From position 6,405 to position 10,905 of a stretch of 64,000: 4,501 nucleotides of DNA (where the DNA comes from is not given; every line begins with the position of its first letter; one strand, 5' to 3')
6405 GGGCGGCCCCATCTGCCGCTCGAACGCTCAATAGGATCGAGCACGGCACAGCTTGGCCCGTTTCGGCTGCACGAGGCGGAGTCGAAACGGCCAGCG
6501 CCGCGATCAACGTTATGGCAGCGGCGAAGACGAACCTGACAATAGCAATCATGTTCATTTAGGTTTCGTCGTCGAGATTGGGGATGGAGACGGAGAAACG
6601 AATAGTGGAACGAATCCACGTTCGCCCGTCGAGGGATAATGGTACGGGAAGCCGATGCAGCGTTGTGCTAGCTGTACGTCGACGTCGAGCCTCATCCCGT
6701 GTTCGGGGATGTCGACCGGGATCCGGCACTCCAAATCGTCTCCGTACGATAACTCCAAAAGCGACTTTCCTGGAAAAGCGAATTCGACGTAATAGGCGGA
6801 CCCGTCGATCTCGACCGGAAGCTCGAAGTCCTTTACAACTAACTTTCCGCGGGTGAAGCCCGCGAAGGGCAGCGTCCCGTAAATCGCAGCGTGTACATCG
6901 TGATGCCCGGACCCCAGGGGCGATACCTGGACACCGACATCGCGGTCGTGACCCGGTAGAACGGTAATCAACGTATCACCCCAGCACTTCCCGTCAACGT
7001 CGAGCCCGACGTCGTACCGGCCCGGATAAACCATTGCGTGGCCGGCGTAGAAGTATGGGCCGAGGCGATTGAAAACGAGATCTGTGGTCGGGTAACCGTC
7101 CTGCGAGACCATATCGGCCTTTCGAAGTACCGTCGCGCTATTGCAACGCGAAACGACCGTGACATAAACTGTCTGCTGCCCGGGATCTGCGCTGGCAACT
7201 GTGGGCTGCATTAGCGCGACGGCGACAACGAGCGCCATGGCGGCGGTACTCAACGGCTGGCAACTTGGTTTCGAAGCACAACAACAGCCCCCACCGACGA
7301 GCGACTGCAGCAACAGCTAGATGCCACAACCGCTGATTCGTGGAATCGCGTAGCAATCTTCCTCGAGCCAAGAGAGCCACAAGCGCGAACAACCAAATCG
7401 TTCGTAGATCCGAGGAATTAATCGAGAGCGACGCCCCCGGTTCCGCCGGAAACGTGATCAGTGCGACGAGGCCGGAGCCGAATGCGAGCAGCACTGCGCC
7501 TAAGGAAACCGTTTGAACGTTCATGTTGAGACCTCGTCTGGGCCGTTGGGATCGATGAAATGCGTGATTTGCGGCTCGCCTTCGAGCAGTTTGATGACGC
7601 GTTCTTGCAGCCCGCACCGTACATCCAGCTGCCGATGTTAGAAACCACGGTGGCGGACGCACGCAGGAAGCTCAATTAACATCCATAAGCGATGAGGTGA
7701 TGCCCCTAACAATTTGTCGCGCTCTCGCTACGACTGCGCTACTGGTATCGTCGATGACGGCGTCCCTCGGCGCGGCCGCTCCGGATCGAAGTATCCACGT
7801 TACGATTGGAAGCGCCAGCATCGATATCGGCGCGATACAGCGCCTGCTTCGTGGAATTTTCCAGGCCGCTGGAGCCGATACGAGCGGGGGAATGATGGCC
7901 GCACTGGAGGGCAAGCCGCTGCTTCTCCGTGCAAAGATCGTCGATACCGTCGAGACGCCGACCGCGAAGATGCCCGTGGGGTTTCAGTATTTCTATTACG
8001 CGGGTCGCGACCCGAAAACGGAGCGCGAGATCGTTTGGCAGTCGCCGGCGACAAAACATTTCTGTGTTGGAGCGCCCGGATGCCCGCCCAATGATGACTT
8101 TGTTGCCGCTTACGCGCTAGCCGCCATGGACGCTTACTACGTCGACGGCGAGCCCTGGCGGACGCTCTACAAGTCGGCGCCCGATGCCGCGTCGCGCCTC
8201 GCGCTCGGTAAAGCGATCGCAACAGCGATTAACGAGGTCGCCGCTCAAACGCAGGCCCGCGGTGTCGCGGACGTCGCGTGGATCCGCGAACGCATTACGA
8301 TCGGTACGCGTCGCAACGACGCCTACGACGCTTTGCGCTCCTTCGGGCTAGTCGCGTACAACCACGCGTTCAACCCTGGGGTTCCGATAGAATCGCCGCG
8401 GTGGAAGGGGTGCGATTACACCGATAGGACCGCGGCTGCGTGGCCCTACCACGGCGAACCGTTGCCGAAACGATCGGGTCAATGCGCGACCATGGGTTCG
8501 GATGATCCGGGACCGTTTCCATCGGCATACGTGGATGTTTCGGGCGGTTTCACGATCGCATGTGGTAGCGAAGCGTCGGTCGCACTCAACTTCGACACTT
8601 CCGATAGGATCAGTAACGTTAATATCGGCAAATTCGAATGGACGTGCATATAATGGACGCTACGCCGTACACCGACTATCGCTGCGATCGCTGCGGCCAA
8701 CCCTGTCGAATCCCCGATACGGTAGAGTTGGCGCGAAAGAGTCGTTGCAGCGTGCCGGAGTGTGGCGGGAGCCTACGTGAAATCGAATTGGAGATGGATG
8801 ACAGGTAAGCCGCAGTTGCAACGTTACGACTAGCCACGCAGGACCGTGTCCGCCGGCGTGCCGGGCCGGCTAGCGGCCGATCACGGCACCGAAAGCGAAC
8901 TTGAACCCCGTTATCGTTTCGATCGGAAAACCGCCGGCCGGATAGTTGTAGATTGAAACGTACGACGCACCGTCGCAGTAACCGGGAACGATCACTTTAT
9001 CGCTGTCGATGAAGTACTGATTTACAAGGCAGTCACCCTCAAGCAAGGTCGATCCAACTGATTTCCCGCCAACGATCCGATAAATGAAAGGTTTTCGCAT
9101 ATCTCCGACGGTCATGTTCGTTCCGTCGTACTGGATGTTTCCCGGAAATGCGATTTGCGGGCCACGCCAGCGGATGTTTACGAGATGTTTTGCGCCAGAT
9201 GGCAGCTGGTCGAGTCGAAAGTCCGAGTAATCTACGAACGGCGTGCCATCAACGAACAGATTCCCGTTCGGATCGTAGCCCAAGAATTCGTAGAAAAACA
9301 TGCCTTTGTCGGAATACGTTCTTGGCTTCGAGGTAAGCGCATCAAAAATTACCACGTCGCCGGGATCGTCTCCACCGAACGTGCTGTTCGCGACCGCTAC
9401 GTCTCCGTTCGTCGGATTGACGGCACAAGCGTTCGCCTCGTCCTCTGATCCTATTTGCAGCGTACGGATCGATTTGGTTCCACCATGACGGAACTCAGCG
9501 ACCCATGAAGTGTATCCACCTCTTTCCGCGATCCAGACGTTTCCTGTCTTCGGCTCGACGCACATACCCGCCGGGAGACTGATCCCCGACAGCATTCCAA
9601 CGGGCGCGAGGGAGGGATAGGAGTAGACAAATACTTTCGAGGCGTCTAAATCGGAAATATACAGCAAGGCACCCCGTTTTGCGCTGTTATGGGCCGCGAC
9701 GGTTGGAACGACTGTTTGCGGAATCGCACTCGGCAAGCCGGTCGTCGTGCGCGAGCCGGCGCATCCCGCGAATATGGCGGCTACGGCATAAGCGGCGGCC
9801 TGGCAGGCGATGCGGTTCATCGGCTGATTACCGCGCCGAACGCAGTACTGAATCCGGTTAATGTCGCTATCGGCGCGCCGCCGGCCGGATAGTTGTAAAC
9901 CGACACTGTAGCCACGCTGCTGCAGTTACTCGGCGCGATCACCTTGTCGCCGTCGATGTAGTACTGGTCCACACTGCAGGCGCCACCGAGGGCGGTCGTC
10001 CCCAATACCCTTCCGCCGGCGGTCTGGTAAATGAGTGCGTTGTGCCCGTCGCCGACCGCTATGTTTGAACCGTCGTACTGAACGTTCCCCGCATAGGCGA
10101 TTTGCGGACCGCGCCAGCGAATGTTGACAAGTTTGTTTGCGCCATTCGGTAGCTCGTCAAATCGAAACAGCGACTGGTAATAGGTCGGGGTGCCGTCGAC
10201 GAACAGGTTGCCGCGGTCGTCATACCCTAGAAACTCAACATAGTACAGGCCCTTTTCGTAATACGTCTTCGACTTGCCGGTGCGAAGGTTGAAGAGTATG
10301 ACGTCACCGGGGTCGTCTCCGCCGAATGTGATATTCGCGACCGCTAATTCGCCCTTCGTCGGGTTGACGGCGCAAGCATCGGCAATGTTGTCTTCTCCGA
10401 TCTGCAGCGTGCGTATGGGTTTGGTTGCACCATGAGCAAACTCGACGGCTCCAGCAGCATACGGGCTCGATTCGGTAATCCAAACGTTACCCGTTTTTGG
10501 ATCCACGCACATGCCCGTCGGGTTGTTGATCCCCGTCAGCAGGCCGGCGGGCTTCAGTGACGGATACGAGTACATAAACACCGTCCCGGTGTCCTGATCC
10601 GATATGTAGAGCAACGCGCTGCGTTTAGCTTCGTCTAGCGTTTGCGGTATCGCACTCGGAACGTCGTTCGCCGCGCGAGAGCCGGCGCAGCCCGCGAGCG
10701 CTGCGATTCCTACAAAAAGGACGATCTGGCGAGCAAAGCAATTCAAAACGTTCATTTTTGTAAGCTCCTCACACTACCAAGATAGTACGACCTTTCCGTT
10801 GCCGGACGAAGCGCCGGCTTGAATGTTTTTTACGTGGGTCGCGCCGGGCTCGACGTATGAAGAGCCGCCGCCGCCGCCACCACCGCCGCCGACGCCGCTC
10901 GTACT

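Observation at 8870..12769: Cell-surface cluster: three paralogous propeller-like lipoproteins arranged around a glycine-rich lipoprotein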

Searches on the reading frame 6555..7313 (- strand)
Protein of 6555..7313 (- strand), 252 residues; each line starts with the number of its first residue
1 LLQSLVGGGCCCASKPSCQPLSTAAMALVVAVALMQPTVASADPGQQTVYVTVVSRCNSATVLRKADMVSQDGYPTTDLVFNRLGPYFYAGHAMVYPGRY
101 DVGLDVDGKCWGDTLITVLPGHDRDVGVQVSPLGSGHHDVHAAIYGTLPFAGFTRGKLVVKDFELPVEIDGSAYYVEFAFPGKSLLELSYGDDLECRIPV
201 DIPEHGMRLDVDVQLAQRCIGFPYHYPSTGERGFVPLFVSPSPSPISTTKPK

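Call 3: search_protein_families(library=pfam, proteins=[window:6555-7313:-], max_evalue=1)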
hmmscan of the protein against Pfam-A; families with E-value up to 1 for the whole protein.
window:6555-7313:- (252 aa): 0 families

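Call 4: search_protein_families(library=ncbifam, proteins=[window:6555-7313:-], max_evalue=1)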
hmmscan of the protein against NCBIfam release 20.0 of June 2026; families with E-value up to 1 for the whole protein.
window:6555-7313:- (252 aa): 1 family
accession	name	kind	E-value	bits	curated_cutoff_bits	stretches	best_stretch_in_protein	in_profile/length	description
TIGR03432.1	yjhG_yagF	hypoth_equivalog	0.099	10.7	808.15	1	8-62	217-272/640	YjhG/YagF family D-xylonate dehydratase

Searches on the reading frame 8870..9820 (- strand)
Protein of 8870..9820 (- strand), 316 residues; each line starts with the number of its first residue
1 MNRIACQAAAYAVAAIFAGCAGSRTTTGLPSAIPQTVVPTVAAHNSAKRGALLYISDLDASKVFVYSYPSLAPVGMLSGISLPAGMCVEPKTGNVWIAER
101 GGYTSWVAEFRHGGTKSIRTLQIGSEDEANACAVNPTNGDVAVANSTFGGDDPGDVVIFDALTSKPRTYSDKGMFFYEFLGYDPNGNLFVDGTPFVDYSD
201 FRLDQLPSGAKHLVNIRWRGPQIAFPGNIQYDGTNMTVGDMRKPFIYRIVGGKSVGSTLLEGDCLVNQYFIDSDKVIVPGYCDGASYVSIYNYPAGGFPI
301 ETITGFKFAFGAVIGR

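Call 3: search_protein_families(library=pfam, proteins=[window:8870-9820:-], max_evalue=1)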
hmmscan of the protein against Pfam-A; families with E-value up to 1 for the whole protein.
window:8870-9820:- (316 aa): 0 families

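Call 4: search_protein_families(library=ncbifam, proteins=[window:8870-9820:-], max_evalue=1)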
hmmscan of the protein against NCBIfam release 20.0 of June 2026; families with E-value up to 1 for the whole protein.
window:8870-9820:- (316 aa): 0 families

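Call 59: find_related_loci(query=A1, collection=genome_contigs, flank=3000)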
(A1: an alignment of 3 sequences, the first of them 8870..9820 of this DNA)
Query A1 (316 aa) in genome_contigs; peptide patterns used: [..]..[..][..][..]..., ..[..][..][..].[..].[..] (x = any residue, [..] = any of these).
51 stretches matched a pattern; 25 encode a relative of the query (tblastn E <= 1e-3); 25 distinct loci.
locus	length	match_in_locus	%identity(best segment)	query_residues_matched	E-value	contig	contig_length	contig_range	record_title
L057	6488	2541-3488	83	1-316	1e-167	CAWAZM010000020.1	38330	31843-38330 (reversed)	MAG: Candidatus Eremiobacteraeota bacterium isolate MFD04212.bin.2.39 genome assembly, contig: contig_70647, whole genom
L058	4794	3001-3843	41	38-316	9e-58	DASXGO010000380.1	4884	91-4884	MAG TPA_asm: Candidatus Cybelea sp. isolate SMAG_U5167 k141_2814692, whole genome shotgun sequence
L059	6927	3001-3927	32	11-303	1e-36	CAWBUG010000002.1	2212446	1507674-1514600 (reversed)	MAG: Candidatus Eremiobacteraeota bacterium isolate MFD05502.bin.1.125 genome assembly, contig: contig_1607, whole genom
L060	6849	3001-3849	34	11-303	3e-32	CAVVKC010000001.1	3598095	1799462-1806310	MAG: Candidatus Eremiobacteraeota bacterium isolate MFD01138.bin.1.4 genome assembly, contig: contig_11845, whole genome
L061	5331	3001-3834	30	45-314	2e-29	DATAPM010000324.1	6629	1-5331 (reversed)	MAG TPA_asm: Candidatus Baltobacteraceae bacterium isolate SMAG_U5441 k141_5150040, whole genome shotgun sequence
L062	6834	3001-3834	31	2-260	5e-29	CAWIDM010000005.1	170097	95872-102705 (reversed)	MAG: Candidatus Eremiobacteraeota bacterium isolate MFD01248.bin.1.88 genome assembly, contig: contig_35909, whole genom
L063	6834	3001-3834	31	45-314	8e-29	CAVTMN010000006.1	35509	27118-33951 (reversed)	MAG: Candidatus Eremiobacteraeota bacterium isolate MFD06435.bin.2.174 genome assembly, contig: contig_135177, whole gen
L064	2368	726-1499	33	52-297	1e-28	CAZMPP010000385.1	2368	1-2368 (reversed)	MAG TPA_asm: uncultured bacterium isolate binchicken_co50_319 genome assembly, contig: NODE_85221_length_2368_cov_4.7993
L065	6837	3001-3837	33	47-314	5e-28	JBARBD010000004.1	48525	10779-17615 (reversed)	MAG: Candidatus Baltobacteraceae bacterium isolate MFD05764_ilm_asm_bin39 k127_874541, whole genome shotgun sequence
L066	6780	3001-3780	33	52-299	8e-28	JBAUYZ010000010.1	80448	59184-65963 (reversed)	MAG: Candidatus Cybelea sp. isolate MFD09279_ilm_asm_bin4 k127_1393, whole genome shotgun sequence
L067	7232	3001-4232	32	10-299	2e-27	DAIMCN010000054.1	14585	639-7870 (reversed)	MAG TPA_asm: Candidatus Cybelea sp. isolate CTOTU26335 NODE_1517_length_14585_cov_9.083620, whole genome shotgun sequenc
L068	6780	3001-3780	32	52-299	2e-27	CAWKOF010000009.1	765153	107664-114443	MAG: Candidatus Eremiobacteraeota bacterium isolate MFD05521.bin.1.223 genome assembly, contig: contig_90603, whole geno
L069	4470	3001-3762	32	52-305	3e-27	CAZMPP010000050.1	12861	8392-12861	MAG TPA_asm: uncultured bacterium isolate binchicken_co50_319 genome assembly, contig: NODE_5829_length_12861_cov_6.0227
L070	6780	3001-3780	31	52-299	5e-27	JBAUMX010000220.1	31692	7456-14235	MAG: Candidatus Cybelea sp. isolate MFD05734_ilm_asm_bin13 k127_559281, whole genome shotgun sequence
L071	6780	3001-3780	31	52-299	1e-26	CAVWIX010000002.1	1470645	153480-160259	MAG: Candidatus Eremiobacteraeota bacterium isolate MFD05502.bin.1.147 genome assembly, contig: contig_22916, whole geno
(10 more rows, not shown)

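Call 76: search_protein_families(library=phrogs, proteins=[window:8870-9820:-], max_evalue=0.01)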
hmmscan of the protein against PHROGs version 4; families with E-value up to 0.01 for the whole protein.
window:8870-9820:- (316 aa): 0 families

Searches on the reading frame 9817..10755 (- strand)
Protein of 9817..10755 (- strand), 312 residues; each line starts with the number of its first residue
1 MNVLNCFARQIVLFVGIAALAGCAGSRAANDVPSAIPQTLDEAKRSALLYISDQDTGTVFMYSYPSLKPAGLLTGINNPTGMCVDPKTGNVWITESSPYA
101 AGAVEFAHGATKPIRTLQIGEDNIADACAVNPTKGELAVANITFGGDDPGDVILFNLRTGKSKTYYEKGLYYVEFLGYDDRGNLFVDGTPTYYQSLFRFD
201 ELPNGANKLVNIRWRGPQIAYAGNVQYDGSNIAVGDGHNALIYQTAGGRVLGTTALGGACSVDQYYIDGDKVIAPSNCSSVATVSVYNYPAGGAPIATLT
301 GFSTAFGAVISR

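Call 3: search_protein_families(library=pfam, proteins=[window:9817-10755:-], max_evalue=1)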
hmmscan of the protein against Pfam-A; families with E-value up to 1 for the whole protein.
window:9817-10755:- (312 aa): 1 family
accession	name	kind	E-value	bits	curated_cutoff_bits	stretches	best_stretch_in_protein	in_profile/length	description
PF01436.27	NHL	-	0.0057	17.1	20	1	77-96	2-20/28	NHL repeat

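Call 4: search_protein_families(library=ncbifam, proteins=[window:9817-10755:-], max_evalue=1)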
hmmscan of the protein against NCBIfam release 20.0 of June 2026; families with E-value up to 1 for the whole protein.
window:9817-10755:- (312 aa): 1 family
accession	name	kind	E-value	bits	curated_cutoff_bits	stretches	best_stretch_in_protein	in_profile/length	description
NF050085.1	LIC10280_fam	exception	0.05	13.9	100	1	207-259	27-81/85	LIC10280 family protein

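Call 9: find_homologous_proteins(query=window:9817-10755:-)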
Query window:9817-10755:- (312 aa): 70 proteins with E <= 0.001 among 4277 candidates.
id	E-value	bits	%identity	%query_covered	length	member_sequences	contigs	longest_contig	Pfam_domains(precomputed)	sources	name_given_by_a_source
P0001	2.0e-207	705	100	100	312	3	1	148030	-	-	-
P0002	1.1e-142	493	68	100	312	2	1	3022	-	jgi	jgi:hypothetical protein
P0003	1.8e-140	485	70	97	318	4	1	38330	-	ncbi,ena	-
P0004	2.6e-126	439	62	100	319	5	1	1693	-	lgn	-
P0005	7.6e-126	437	66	98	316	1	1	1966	-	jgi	jgi:hypothetical protein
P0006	1.2e-114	401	61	93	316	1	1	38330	-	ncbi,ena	-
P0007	4.8e-112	392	60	95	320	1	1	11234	-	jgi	jgi:hypothetical protein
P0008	4.3e-111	389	56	100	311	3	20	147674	-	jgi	jgi:WD40 repeat protein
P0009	6.9e-109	382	59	94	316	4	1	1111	-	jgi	jgi:hypothetical protein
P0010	2.6e-107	376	62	86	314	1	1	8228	-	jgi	jgi:hypothetical protein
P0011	1.2e-103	364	58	94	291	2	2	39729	PF01436.28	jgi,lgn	jgi:hypothetical protein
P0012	2.5e-99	350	68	74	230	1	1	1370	-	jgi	jgi:hypothetical protein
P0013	3.9e-97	343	52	97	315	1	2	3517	-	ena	-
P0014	1.9e-92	328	56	88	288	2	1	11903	-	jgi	jgi:DNA-binding beta-propeller fold protein YncE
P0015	3.2e-91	324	50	100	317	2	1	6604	-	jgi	-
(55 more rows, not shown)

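Call 18: search_solved_structures(query=A2, max_evalue=1)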
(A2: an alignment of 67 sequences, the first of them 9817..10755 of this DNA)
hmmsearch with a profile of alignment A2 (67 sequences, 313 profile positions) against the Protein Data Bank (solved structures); distinct sequences matched with E-value up to 1: 85 (the best 60 are shown).
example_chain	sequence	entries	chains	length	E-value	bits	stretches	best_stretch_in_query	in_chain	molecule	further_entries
3wwa_A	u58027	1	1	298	1.7e-38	135.5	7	77-116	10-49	Pizza7H protein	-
6i37_A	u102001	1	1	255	2.3e-36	128.5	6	78-116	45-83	nv1Pizza6-AYW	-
6i3b_A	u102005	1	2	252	8e-36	126.7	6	78-116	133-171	cPizza6-AYW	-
6f0q_A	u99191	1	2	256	8.1e-36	126.6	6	77-116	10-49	Pizza6-AYW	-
7zph_A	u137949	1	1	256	1.2e-35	126.1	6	78-116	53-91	Pizza6-TNK-RSH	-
6i38_A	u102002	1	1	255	5.4e-35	123.9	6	78-116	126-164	nv2Pizza6-AYW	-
7zpz_A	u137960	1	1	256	9e-35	123.2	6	78-116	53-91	Pizza6-TSR-TSH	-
7zq2_A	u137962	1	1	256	9.2e-35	123.2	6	78-116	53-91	Pizza6-RSH-TSH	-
7zpw_A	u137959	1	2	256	1.3e-34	122.7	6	78-116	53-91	Pizza6-TSK-TSH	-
7zcj_A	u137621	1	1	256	1.4e-34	122.6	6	78-116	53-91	Pizza6-TNH-TSH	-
7zqg_A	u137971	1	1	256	1.9e-34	122.1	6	78-116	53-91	Pizza6-KSH-TSH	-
6f0s_A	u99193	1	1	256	3.5e-34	121.3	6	77-116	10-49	Pizza6-SYW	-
6ren_A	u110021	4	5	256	1.7e-33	119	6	77-117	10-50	3fPizza6-SH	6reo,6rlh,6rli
3ww9_A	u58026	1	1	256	2.4e-33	118.5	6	77-116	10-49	pizza6 protein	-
6i3a_A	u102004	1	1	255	3.6e-33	117.9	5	75-116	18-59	v22Pizza6-AYW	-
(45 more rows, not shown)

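Call 25: predict_structure(alignment_id=A2)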
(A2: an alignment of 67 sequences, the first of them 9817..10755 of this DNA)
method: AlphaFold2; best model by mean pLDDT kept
length: 312 residues; sequences in the alignment: 67
mean_pLDDT: 89.6   pTM: 0.85
mean pLDDT of the five models: 89.6, 88.6, 88.5, 88.1, 87.8
residues with pLDDT >= 90: 244; 70-90: 25; 50-70: 25; < 50: 18
segments of 3 or more residues with pLDDT < 50: 1-5, 23-31
pLDDT, mean of each block of 10 residues (from residue 1): 48 51 47 56 83 97 97 95 97 91 96 95 94 97 88 97 95 97 97 89 98 97 98 98 98 98 98 94 97 98 97 97
secondary structure, 60 per line:
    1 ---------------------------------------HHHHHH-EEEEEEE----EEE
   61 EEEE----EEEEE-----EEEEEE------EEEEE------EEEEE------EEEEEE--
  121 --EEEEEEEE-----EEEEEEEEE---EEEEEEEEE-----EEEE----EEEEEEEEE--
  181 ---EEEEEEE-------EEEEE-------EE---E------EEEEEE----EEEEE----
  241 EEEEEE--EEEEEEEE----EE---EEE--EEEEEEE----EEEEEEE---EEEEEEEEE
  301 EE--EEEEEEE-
elements in order: H40-45 E47-53 E58-64 E69-73 E79-84 E91-95 E102-106 E113-118 E123-130 E136-144 E148-156 E162-165 E170-178 E184-190 E198-202 E222-227 E232-236 E241-246 E249-256 E266-268 E271-277 E282-288 E292-302 E305-311

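Call 29: fold_search(model_id=the predicted structure, library=pdb)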
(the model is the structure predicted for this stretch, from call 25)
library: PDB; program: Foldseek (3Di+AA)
matches with E <= 10: 1779; with E <= 0.001: 1250
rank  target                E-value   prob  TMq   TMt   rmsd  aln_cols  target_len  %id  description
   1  1npe_A                1.0e-09  1.00  0.69  0.81   3.2       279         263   12  Crystal structure of Nidogen/Laminin Complex (released 2003-08-12)
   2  6i39                  1.1e-09  1.00  0.65  0.80   3.4       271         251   19  Crystal structure of v31Pizza6-AYW, a circularly permuted designer protein (released 2019-11-20)
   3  8jxh_B                1.2e-09  1.00  0.67  0.20   3.3       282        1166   12  rat megalin RAP complex wingA (released 2024-06-19)
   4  9i3v_B                1.9e-09  1.00  0.67  0.06   3.3       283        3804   12  Cryo-EM structure of the human LRP2 ectodomain (released 2026-02-04)
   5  8jxf_B                2.1e-09  1.00  0.68  0.21   3.3       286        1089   12  rat megalin RAP complex bodyA (released 2024-06-19)
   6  8jxg_A                2.1e-09  1.00  0.66  0.20   3.4       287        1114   13  rat megalin RAP complex bodyB (released 2024-06-19)
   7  6byn_W                2.1e-09  1.00  0.55  0.56   5.6       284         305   14  Crystal structure of WDR5-Mb(S4) monobody complex (released 2018-07-04)
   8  3s8z_A                2.3e-09  1.00  0.67  0.36   3.3       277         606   12  Crystal structure of LRP6-E3E4 (released 2011-10-26)
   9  8jxc_A                2.3e-09  1.00  0.68  0.17   3.2       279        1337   12  rat megalin wingB (released 2024-06-19)
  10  2cnx_A                2.3e-09  1.00  0.56  0.57   4.9       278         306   14  WDR5 and Histone H3 Lysine 4 dimethyl complex at 2.1 angstrom (released 2006-07-03)
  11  9qaw_A                2.6e-09  1.00  0.65  0.06   3.9       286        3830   12  CryoEM structure of the human LRP2 receptor ectodomain in complex with LRPAP1 (released 2026-03-11)
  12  3mxx                  2.9e-09  1.00  0.57  0.57   4.8       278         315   14  Crystal structure of WDR5 mutant (S62A) (released 2010-10-20)
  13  8q1n_A                3.2e-09  1.00  0.56  0.55   5.0       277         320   14  Cyclic peptide binder of the WBM-site of WDR5 (released 2023-09-06)
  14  9i3v_A                3.5e-09  1.00  0.65  0.06   3.8       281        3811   11  Cryo-EM structure of the human LRP2 ectodomain (released 2026-02-04)
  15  2gnq                  3.5e-09  1.00  0.56  0.56   4.7       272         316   15  Structure of wdr5 (released 2006-06-06)
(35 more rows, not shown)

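Call 76: search_protein_families(library=phrogs, proteins=[window:9817-10755:-], max_evalue=0.01)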
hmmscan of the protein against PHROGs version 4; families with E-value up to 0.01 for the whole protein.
window:9817-10755:- (312 aa): 0 families

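Call 85: search_protein_representatives(alignment_id=A2)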
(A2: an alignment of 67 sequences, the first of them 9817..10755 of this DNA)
Query: 67 sequences, 313 profile positions. Proteins with E-value up to 0.001 (for the whole library): 47611; up to 1e-10: 16136; up to 1e-30: 3647. The best 150 are listed.
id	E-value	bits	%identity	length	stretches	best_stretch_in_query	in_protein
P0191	1.3e-207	704.2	-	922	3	36-312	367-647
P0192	2.3e-192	654.1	-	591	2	42-312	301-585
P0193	1.6e-180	615.2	-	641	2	10-312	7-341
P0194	2.3e-171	585.1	-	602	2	42-312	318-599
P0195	3.1e-152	522.2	-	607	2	10-303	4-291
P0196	3.1e-130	450.0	-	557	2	47-312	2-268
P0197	3.1e-128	443.4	-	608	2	37-312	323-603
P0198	1.8e-125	434.3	-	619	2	47-312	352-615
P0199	4.8e-124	429.7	-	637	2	7-312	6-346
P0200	2.5e-123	427.3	-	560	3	46-312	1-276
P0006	1.6e-120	418.1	-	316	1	5-313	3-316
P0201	3.6e-120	416.9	-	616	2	10-311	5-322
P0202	1.1e-119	415.4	-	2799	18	56-191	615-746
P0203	5.8e-116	403.1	-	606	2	34-310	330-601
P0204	1.4e-113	395.3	-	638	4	11-313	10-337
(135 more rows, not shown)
